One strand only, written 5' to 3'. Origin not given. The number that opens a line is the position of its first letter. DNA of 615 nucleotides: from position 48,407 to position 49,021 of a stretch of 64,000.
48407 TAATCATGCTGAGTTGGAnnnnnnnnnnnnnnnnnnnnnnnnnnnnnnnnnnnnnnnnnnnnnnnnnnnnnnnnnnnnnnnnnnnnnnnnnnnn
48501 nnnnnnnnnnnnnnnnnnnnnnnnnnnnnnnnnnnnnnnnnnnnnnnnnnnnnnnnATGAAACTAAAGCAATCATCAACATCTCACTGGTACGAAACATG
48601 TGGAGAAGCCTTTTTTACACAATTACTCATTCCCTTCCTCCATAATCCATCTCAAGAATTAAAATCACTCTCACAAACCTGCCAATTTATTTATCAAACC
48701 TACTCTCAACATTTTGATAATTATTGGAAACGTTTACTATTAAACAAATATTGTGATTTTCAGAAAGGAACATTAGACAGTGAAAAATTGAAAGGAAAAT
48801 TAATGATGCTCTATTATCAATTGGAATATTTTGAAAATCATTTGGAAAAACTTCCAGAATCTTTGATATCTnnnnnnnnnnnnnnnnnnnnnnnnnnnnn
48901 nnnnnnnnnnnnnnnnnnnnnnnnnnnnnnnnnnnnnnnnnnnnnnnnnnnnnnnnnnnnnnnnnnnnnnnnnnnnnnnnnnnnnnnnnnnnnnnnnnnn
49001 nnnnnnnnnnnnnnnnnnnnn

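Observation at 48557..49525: F-box protein carrying a decayed Ras-like G-domain (pseudo-GTPase)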

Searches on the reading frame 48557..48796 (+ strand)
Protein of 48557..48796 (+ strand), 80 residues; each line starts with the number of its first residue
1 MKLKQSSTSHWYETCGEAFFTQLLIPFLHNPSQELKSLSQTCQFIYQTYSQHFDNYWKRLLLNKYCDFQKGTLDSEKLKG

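Call 28: search_solved_structures(query=A3, max_evalue=10, show_alignments=4)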
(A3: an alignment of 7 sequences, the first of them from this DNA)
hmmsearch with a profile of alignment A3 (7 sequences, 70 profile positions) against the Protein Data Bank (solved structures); distinct sequences matched with E-value up to 10: 20.
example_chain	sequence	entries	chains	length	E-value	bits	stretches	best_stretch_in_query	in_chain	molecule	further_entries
1fs1_A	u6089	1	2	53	0.039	17.1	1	21-52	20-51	CYCLIN A/CDK2-ASSOCIATED P19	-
5ibk_B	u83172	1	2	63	0.064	16.4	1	19-51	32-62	F-box/WD repeat-containing protein 7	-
1ldk_E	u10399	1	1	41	0.1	15.8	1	21-50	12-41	SKP2-like protein type gamma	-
6byh_E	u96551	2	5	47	0.22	14.7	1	20-51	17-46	Lysine-specific demethylase 2A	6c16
6m90_A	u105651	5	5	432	0.33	14.1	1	16-53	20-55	F-box/WD repeat-containing protein 1A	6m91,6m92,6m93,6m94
1p22_A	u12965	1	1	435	0.34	14.1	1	16-53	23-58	F-box/WD-repeat protein 1A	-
7z8t_F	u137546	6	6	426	0.4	13.9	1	22-53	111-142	S-phase kinase-associated protein 2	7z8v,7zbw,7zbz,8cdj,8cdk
7b5l_T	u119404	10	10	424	0.4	13.9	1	22-53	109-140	S-phase kinase-associated protein 2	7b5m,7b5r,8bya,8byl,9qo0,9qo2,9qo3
8or0_E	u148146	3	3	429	0.4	13.8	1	22-53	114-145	S-phase kinase-associated protein 2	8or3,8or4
3l2o_B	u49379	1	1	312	0.41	13.8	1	19-62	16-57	F-box only protein 4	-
1fs2_A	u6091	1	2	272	0.41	13.8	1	22-52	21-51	SKP2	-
9jkb_C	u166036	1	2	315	0.43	13.8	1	19-62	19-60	F-box only protein 4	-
6ttu_T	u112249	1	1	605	0.45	13.7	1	16-53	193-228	F-box/WD repeat-containing protein 1A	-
1fqv_A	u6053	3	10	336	0.49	13.6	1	22-53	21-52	SKP2 | S-phase kinase-associated protein 2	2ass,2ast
9wsq_B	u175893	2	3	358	0.78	12.9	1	21-53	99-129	Lysine-specific demethylase 2A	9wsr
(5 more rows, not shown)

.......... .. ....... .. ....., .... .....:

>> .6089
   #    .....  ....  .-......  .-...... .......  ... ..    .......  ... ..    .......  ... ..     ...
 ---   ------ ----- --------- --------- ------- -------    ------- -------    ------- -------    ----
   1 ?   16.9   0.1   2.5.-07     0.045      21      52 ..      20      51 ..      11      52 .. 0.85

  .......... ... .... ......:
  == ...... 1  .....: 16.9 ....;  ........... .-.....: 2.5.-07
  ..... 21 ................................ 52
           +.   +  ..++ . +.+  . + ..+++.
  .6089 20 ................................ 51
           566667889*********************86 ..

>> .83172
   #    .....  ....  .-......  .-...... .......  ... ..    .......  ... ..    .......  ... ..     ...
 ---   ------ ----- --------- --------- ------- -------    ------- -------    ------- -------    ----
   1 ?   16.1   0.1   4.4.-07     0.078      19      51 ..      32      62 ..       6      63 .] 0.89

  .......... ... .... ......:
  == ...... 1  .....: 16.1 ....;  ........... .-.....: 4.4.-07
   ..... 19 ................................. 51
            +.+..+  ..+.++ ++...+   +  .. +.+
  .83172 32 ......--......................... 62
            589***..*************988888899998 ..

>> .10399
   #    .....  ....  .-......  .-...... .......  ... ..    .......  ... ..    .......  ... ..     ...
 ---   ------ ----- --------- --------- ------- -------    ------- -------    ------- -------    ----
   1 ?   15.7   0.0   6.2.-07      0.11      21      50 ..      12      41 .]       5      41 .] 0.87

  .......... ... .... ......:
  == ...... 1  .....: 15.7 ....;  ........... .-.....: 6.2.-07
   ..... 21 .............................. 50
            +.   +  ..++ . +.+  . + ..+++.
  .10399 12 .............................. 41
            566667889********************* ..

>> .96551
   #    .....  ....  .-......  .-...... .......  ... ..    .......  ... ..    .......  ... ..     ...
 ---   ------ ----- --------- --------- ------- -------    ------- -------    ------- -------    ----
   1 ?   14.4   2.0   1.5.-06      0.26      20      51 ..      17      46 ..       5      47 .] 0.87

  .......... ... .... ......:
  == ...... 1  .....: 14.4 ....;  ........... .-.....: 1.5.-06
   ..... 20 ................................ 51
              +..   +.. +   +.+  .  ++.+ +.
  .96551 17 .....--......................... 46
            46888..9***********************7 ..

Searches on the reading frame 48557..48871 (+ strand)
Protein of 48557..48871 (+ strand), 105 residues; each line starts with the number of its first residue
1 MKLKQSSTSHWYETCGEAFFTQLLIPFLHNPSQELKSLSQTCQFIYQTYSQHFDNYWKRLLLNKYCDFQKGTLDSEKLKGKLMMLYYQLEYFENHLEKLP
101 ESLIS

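Call 16: search_solved_structures(query=window:48557-48871:+, max_evalue=10, show_alignments=3)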
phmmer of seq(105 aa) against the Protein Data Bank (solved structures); distinct sequences matched with E-value up to 10: 1.
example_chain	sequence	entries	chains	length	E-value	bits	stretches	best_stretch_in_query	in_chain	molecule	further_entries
1wdf_A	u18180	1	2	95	1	13.1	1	49-104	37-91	E2 glycoprotein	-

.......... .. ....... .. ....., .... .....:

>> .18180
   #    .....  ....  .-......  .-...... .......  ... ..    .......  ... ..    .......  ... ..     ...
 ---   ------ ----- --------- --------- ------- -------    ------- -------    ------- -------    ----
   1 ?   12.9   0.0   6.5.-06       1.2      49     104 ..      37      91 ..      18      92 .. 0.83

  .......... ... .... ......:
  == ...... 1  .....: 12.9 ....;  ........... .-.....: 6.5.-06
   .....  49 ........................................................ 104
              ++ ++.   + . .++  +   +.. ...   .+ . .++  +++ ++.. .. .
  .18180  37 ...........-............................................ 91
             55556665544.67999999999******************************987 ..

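Call 17: search_protein_families(library=pfam, proteins=[window:48557-48871:+], max_evalue=10)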
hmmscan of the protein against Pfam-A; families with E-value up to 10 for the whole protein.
seq(105 aa): 0 families

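Call 53: predict_structure(alignment_id=A6)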
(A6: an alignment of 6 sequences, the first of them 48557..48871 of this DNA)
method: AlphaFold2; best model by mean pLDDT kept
length: 105 residues; sequences in the alignment: 6
mean_pLDDT: 56.6   pTM: 0.41
mean pLDDT of the five models: 56.6, 54.7, 52.0, 51.7, 47.5
residues with pLDDT >= 90: 0; 70-90: 1; 50-70: 88; < 50: 16
segments of 3 or more residues with pLDDT < 50: 1-8, 65-69
pLDDT, mean of each block of 10 residues (from residue 1): 43 56 56 58 62 56 51 59 61 67 50
secondary structure, 60 per line:
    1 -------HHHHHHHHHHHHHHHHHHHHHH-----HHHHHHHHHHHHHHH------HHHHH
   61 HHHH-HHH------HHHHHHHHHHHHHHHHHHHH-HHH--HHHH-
elements in order: H8-29 H35-49 H56-64 H75-94 H101-104

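Call 55: fold_search(model_id=the predicted structure, library=pdb)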
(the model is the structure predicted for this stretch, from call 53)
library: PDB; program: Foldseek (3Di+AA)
matches with E <= 10: 18; with E <= 0.001: 0
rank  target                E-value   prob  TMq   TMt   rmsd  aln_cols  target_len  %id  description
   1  3ffl_D                3.5e+00  0.08  0.28  0.25  13.9       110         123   18  Crystal Structure of the N-terminal Domain of Anaphase-Promoting Complex Subunit 7 (released 2008-12-16)
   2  8ifg_E                3.9e+00  0.06  0.26  0.16  17.2       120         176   15  Cryo-EM structure of the Clr6S (Clr6-HDAC) complex from S. pombe (released 2024-01-03)
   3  4afl_C                4.8e+00  0.03  0.18  0.18  16.7        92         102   17  The crystal structure of the ING4 dimerization domain reveals the functional organization of the ING family of chromat (released 2012-02-22)
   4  3ffl_A                5.1e+00  0.07  0.28  0.24  13.8       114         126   18  Crystal Structure of the N-terminal Domain of Anaphase-Promoting Complex Subunit 7 (released 2008-12-16)
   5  5z2c_I                5.1e+00  0.06  0.24  0.07  14.5        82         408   13  Crystal structure of ALPK-1 N-terminal domain in complex with ADP-heptose (released 2018-08-22)
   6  5l9u_Y                6.4e+00  0.06  0.29  0.10  14.1       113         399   17  Model of human Anaphase-promoting complex/Cyclosome (APC/C-CDH1) with a cross linked Ubiquitin variant-substrate-UBE2C (released 2016-09-14)
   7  8ifg_D                6.4e+00  0.04  0.25  0.17  16.7       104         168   14  Cryo-EM structure of the Clr6S (Clr6-HDAC) complex from S. pombe (released 2024-01-03)
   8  8gvl_A                7.2e+00  0.05  0.25  0.12  10.0        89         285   19  PTPN21 FERM (released 2023-09-20)
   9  8i02_E                7.2e+00  0.04  0.26  0.18  17.1       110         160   15  Cryo-EM structure of the SIN3S complex from S. pombe (released 2023-05-03)
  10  9gaw_Z                8.0e+00  0.06  0.33  0.10  14.2       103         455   13  High-resolution structure of the Anaphase-promoting complex/cyclosome (APC/C) bound to co-activator Cdh1 (released 2024-08-14)
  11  4xq1                  8.5e+00  0.12  0.44  0.37  11.4       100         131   14  Crystal structure of hemerythrin: L114A mutant (released 2015-04-29)
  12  9qo4_D                8.5e+00  0.05  0.21  0.08  12.2        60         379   15  Dissociation-state-3 of 9-subunit CSN and SCF (SKP1-SKP2-CKS1) complex (released 2026-02-04)
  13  9fso_W                8.5e+00  0.04  0.19  0.09  11.0        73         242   19  Human RNA Polymerase III Class III Open Pre-initiation Complex 1 (OC1) (released 2025-01-15)
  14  1yq3_D                9.0e+00  0.06  0.33  0.34   6.9        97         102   11  Avian respiratory complex ii with oxaloacetate and ubiquinone (released 2005-12-20)
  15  3waq                  9.0e+00  0.05  0.27  0.23   7.3        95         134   10  Hemerythrin-like domain of DcrH I119E mutant (met) (released 2014-03-19)
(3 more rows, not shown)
